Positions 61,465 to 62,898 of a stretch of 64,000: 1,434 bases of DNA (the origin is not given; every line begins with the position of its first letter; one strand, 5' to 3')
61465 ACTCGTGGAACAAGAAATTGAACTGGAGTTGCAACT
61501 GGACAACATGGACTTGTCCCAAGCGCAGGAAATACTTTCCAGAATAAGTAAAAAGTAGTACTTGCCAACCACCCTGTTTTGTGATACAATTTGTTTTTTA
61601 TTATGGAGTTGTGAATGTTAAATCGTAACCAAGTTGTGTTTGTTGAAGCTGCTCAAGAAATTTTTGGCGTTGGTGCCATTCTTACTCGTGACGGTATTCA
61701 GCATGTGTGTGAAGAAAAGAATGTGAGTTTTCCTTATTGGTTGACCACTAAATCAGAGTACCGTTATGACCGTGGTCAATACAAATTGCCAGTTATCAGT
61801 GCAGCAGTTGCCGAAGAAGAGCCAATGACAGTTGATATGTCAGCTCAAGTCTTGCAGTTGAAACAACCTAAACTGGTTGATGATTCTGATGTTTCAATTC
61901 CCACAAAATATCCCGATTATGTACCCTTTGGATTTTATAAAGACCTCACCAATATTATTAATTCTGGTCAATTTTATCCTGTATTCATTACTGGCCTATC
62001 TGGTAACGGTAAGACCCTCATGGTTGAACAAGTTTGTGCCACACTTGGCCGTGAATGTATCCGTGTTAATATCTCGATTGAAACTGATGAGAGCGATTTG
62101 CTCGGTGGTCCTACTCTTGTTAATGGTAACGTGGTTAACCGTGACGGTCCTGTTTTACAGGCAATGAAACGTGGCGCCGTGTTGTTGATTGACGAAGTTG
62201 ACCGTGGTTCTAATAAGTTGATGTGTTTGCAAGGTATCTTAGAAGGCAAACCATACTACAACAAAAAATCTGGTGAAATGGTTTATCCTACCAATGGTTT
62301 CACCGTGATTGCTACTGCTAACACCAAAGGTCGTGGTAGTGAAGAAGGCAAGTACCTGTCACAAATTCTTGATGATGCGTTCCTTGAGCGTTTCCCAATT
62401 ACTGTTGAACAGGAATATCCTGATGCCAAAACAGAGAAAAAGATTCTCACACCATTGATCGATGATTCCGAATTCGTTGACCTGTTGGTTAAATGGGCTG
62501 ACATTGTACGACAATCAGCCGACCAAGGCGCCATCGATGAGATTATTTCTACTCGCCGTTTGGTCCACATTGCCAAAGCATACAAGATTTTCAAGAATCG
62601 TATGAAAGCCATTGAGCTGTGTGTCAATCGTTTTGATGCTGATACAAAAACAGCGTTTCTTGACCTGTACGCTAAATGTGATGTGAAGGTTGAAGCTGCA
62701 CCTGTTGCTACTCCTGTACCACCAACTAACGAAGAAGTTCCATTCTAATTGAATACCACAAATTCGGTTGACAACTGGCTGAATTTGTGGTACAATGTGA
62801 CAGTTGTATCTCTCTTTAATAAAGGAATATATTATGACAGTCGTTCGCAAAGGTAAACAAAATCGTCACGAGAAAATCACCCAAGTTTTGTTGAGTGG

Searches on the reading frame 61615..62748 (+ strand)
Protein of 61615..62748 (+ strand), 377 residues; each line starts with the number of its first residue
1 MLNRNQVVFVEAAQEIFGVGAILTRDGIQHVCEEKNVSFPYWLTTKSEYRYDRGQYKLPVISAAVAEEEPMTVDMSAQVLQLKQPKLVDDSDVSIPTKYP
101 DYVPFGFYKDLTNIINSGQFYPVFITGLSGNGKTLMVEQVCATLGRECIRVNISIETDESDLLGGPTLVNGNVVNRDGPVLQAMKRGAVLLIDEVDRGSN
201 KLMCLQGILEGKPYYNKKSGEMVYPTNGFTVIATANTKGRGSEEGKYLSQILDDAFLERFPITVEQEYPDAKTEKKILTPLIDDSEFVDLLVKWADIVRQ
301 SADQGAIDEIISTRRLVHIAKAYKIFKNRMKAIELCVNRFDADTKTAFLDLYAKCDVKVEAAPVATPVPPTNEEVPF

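Call 20: search_protein_families(library=phrogs, proteins=[window:61615-62748:+], max_evalue=0.001)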
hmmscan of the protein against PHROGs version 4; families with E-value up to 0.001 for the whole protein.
window:61615-62748:+ (377 aa): 5 families
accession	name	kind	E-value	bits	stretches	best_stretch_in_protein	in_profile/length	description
phrog_249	-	moron, auxiliary metabolic gene and host takeover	8.3e-106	355.5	1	82-360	87-360/380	porphyrin biosynthesis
phrog_16448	-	other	2.9e-34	119.4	1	123-358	452-661/680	ATPase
phrog_168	-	DNA, RNA and nucleotide metabolism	2.6e-13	51.3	1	110-360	32-272/314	clamp loader of DNA polymerase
phrog_3757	-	unknown function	0.00013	22.5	0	249-309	236-298/367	-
phrog_5424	-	other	0.00017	21.4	0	125-201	285-361/527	ATPase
